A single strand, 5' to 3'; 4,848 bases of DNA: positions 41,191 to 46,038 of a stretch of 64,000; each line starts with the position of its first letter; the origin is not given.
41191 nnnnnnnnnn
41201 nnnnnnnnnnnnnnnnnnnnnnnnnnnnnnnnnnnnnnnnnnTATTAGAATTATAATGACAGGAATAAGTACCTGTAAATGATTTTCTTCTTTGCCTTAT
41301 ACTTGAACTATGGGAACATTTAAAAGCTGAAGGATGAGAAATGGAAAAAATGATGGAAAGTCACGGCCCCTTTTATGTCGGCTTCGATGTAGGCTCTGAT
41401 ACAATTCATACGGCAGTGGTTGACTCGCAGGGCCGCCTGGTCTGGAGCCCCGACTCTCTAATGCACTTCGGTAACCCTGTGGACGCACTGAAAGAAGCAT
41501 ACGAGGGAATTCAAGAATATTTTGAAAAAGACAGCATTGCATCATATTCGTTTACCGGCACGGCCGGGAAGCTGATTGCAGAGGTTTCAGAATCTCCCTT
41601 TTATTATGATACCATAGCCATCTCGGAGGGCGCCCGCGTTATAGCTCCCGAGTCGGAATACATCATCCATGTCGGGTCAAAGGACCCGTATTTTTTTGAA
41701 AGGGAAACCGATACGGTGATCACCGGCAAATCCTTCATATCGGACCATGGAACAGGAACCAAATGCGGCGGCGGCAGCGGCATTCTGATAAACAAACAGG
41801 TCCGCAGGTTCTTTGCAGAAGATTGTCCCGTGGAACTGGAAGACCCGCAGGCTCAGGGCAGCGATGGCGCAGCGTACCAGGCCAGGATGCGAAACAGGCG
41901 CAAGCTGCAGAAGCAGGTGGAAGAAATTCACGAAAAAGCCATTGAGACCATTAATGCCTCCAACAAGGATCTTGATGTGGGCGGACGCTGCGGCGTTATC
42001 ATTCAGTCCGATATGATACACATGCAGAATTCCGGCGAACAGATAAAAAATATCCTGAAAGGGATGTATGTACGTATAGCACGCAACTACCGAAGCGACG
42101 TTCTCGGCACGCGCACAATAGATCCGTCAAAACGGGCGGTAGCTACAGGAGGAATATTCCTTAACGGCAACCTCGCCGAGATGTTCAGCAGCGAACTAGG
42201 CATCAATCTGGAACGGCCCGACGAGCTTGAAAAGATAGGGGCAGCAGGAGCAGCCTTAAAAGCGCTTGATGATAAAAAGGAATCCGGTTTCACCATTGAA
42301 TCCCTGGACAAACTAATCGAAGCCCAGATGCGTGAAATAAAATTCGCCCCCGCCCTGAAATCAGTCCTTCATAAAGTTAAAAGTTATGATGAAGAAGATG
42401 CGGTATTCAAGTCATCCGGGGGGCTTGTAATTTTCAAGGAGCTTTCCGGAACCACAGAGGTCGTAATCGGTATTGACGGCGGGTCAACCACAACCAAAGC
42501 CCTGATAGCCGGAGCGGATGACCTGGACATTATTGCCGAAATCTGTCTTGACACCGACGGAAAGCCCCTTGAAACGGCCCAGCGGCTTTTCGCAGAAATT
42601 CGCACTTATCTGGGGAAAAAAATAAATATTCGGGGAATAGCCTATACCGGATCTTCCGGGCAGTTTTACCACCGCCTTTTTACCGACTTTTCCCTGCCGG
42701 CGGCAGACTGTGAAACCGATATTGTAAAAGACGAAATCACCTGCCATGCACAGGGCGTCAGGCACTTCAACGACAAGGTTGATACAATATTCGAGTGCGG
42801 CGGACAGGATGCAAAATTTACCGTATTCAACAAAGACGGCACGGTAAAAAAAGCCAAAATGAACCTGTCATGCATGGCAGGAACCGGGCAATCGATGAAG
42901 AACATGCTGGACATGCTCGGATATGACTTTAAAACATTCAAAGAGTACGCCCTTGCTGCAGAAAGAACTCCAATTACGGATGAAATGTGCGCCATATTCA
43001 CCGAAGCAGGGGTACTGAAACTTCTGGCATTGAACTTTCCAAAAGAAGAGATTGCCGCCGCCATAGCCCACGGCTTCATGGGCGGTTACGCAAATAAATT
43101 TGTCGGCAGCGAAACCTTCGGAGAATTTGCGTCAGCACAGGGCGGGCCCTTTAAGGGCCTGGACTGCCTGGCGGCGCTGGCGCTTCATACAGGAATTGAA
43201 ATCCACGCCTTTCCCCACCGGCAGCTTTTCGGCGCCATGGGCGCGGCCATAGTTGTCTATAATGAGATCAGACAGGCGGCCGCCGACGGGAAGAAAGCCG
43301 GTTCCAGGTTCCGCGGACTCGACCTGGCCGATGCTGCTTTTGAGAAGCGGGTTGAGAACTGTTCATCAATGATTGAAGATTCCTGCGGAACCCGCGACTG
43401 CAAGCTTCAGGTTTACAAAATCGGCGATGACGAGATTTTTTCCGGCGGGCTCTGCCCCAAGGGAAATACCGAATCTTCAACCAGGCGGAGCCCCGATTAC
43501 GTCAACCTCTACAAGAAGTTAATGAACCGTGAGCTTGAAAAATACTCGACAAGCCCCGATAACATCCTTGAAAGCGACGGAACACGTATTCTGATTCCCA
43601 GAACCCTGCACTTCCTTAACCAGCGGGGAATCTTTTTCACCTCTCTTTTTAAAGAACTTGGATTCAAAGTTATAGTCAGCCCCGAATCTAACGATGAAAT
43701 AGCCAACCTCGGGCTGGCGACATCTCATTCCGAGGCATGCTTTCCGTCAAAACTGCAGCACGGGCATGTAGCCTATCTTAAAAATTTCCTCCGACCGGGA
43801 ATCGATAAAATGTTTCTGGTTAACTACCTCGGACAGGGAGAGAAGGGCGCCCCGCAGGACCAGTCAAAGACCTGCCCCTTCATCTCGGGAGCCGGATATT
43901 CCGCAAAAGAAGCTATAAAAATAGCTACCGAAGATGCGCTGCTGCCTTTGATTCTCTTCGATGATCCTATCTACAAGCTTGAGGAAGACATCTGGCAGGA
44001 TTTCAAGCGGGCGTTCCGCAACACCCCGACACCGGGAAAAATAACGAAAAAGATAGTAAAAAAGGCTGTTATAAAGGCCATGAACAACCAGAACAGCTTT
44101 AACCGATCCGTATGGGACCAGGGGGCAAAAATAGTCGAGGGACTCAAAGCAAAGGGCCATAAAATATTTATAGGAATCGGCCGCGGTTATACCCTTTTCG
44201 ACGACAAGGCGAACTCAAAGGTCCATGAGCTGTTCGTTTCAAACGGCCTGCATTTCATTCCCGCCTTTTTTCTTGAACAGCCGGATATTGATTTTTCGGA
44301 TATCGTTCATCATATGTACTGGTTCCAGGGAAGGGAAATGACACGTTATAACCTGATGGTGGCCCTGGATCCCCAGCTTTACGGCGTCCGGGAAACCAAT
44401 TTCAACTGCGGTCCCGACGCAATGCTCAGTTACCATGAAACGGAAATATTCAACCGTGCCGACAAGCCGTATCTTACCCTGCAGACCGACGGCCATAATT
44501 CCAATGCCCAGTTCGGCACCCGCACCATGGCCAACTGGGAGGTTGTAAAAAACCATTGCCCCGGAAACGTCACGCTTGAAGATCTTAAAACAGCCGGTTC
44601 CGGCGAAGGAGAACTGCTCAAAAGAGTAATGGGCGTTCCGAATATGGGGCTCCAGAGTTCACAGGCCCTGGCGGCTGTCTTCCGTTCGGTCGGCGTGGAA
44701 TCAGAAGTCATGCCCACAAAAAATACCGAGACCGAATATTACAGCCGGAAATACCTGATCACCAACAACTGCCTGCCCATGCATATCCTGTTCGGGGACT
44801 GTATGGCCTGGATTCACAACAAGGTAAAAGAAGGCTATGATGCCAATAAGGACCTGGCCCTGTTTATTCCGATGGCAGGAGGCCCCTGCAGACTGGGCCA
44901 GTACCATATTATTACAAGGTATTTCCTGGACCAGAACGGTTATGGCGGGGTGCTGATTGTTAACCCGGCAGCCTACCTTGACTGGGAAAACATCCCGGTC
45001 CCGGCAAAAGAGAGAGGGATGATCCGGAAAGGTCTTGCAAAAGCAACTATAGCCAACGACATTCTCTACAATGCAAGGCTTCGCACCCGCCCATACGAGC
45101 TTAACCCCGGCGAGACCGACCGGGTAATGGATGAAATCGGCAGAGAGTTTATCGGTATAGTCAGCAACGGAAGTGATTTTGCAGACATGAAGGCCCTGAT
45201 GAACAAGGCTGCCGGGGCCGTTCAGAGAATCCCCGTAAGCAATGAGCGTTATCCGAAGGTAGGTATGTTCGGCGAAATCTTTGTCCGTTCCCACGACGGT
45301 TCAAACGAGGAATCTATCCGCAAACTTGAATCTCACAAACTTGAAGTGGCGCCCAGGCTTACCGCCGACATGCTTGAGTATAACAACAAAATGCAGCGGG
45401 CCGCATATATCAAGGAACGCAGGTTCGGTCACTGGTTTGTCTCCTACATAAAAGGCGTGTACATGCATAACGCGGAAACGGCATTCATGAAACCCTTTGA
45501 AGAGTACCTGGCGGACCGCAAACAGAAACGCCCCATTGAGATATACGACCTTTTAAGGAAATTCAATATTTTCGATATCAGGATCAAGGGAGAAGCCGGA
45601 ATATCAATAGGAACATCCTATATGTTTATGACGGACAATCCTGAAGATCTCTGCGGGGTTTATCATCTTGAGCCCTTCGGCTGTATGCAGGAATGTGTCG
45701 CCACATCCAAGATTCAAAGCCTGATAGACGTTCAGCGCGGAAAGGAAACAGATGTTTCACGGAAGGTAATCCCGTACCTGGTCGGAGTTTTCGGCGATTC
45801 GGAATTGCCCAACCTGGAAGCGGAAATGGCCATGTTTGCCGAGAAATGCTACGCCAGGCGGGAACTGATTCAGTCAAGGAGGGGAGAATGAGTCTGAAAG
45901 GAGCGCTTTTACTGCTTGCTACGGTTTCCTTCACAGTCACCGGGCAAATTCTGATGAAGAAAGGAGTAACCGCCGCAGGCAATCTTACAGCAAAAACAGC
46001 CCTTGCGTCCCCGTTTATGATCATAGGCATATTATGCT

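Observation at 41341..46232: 1516-aa double-ATPase/HgdB-like fusion translationally coupled to a tiny 4-TM DMT protein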

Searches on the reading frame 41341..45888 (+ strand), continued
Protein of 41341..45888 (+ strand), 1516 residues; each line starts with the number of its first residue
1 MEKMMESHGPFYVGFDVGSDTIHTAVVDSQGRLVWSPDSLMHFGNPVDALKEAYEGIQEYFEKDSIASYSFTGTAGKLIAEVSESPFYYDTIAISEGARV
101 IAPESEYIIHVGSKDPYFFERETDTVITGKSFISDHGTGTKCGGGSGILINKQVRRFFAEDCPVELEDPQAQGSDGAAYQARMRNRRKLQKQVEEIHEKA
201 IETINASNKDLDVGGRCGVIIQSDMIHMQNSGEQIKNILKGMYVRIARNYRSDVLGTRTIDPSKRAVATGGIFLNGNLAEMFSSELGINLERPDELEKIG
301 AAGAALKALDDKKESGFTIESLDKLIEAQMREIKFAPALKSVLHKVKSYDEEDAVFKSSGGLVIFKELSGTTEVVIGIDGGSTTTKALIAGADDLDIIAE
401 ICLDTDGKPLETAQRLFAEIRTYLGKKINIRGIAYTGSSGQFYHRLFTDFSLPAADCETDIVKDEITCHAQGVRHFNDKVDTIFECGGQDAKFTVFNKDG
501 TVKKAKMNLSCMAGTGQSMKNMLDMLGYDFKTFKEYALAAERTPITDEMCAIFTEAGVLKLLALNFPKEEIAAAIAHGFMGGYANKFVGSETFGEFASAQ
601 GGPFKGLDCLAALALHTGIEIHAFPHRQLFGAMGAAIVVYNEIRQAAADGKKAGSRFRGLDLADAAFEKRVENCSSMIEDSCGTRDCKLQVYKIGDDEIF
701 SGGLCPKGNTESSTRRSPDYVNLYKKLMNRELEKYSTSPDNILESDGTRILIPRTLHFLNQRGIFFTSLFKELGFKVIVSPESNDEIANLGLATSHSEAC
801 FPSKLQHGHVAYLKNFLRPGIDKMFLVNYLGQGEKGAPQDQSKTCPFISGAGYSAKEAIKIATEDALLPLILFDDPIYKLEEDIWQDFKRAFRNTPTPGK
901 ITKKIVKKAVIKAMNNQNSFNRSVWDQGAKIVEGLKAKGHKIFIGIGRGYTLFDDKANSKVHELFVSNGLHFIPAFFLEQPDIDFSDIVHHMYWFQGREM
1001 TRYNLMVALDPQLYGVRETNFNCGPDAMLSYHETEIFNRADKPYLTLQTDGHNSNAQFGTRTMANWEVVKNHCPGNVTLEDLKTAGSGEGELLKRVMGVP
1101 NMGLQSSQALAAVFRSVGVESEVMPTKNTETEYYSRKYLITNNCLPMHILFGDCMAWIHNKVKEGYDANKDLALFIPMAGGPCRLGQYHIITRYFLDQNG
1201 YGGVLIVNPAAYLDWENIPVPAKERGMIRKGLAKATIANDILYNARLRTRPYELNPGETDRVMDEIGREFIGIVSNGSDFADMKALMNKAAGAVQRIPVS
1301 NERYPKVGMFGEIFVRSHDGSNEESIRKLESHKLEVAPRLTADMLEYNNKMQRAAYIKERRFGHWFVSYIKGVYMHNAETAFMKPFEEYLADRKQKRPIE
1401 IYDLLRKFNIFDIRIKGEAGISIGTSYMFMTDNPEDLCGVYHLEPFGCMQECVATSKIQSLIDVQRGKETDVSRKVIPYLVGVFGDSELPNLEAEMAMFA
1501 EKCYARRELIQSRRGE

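Call 97: list_cluster_members(proteins=[P0001, P0063, P0076, P0047, P0060, P0068, P0023, P0025, P0041, P0010])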
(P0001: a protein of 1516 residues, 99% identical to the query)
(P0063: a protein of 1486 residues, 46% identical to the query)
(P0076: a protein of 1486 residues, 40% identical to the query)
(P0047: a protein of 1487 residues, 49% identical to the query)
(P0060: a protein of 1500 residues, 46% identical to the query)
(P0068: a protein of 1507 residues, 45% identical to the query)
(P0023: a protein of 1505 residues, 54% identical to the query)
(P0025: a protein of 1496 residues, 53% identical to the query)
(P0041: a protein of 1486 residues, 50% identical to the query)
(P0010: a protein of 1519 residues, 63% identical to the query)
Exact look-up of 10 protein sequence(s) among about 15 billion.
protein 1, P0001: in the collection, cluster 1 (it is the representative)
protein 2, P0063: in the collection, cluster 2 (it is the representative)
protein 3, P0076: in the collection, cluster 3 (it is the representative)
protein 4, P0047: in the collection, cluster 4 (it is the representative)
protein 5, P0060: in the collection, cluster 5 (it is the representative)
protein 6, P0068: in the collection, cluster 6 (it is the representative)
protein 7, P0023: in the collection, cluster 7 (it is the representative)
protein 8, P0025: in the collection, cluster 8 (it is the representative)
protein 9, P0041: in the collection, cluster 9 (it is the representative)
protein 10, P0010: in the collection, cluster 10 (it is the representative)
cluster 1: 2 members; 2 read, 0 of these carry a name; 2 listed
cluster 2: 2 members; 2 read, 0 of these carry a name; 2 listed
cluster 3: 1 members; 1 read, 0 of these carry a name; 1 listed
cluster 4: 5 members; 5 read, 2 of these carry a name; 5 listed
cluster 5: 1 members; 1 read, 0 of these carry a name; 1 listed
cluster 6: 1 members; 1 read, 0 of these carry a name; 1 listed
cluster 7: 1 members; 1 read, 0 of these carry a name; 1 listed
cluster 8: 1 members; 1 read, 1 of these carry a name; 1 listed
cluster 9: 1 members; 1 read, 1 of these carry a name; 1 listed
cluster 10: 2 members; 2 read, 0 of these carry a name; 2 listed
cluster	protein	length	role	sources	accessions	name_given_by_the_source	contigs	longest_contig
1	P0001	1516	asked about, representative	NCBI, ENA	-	-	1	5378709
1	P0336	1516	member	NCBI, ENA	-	-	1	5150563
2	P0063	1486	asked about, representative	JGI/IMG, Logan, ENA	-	-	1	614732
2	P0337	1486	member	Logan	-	-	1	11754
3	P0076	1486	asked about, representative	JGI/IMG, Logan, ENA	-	-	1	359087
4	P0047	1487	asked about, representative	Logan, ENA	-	-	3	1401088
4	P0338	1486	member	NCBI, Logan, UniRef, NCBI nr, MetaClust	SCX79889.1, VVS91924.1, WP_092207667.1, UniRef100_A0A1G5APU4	BadF/BadG/BcrA/BcrD ATPase family protein [Desulfoluna spongiiphila] | Activator of 2-hydroxyglutaryl-CoA dehydratase (HSP70-class ATPase domain) n=1 ... | status=active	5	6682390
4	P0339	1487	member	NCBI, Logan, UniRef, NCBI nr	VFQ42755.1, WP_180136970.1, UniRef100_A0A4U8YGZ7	acyl-CoA dehydratase activase-related protein [Desulfoluna butyratoxydans] | Atpase badf/badg/bcra/bcrd type n=1 Tax=Desulfoluna butyratoxydans TaxID=231438 ...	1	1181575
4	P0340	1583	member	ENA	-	-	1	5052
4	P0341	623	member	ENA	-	-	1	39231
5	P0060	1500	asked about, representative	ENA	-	-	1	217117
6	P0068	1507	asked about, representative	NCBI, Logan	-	-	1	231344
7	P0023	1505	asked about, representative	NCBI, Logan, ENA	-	-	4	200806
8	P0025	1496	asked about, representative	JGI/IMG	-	activator of 2-hydroxyglutaryl-CoA dehydratase/predicted nucleotide-binding protein ...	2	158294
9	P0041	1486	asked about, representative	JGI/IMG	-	activator of 2-hydroxyglutaryl-CoA dehydratase/predicted nucleotide-binding protein ...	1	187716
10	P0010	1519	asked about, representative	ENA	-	-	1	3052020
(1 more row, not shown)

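Call 103: search_protein_families(library=pfam, alignment_id=A1, max_evalue=1)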
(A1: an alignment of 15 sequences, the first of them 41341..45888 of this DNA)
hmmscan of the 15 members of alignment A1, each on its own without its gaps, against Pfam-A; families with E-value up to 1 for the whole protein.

A. member 1, window:41341-45888:+ (1516 aa): 4 families
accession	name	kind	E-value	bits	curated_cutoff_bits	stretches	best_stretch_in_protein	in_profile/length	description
PF09989.15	DUF2229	-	2.6e-39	135.5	29.4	1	750-974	2-214/218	CoA enzyme activase uncharacterised domain (DUF2229)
PF01869.26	BcrAD_BadFG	-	6.4e-29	101.8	31.5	2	376-637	1-269/271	BadF/BadG/BcrA/BcrD ATPase family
PF01548.23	DEDD_Tnp_IS110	-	0.053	13.7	29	1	13-61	1-45/155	Transposase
PF02782.22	FGGY_C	-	0.064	13.5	27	1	260-308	147-194/198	FGGY family of carbohydrate kinases, C-terminal domain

B. families by the number of members that match (of 15 scanned): 14 families
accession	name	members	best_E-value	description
PF09989.15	DUF2229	15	1.8e-40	CoA enzyme activase uncharacterised domain (DUF2229)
PF01869.26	BcrAD_BadFG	15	4.3e-36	BadF/BadG/BcrA/BcrD ATPase family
PF02782.22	FGGY_C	8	0.00017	FGGY family of carbohydrate kinases, C-terminal domain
PF01548.23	DEDD_Tnp_IS110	7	0.0011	Transposase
PF00370.27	FGGY_N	4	0.0045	FGGY family of carbohydrate kinases, N-terminal domain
PF22521.2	HypF_C_2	2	0.0083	Carbamoyltransferase, Kae1-like Domain, second subdomain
PF21522.3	MreB-like_C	2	0.15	Archaeal actin homologue MreB-like, C-terminal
PF01968.24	Hydantoinase_A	2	0.16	Hydantoinase/oxoprolinase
PF06438.17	HasA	2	0.18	Heme-binding protein A (HasA)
PF13941.12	MutL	2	0.29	MutL protein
PF06050.19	HGD-D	1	0.04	2-hydroxyglutaryl-CoA dehydratase, D-component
PF00480.26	ROK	1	0.052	ROK family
PF24433.1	DUF7556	1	0.23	Family of unknown function (DUF7556)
PF20304.3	Sp-CxC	1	0.64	Small protein from certain CxC ATPase-based DNA modification systems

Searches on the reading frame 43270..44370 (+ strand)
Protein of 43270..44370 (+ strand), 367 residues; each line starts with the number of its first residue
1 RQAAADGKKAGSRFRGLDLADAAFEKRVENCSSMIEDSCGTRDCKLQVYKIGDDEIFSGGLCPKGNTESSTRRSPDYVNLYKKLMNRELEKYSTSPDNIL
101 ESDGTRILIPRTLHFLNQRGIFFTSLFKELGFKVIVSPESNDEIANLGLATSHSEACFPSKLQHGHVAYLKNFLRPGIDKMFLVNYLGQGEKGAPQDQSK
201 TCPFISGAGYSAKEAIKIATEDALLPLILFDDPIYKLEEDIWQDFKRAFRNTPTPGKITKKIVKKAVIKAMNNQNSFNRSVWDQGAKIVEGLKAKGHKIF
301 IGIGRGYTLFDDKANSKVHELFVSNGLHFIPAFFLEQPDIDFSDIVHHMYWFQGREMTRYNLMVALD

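Call 41: search_protein_families(library=pfam, proteins=[window:43270-44370:+], max_evalue=10)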
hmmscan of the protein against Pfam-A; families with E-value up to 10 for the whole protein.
window:43270-44370:+ (367 aa): 2 families
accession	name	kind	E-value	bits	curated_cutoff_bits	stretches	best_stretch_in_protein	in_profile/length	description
PF09989.15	DUF2229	-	3.8e-37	128.5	29.4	1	107-331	2-214/218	CoA enzyme activase uncharacterised domain (DUF2229)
PF15634.11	Tox-ART-HYE1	-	0.064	13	25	1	237-284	94-143/282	HYE1 signature containing ADP-ribosyltransferase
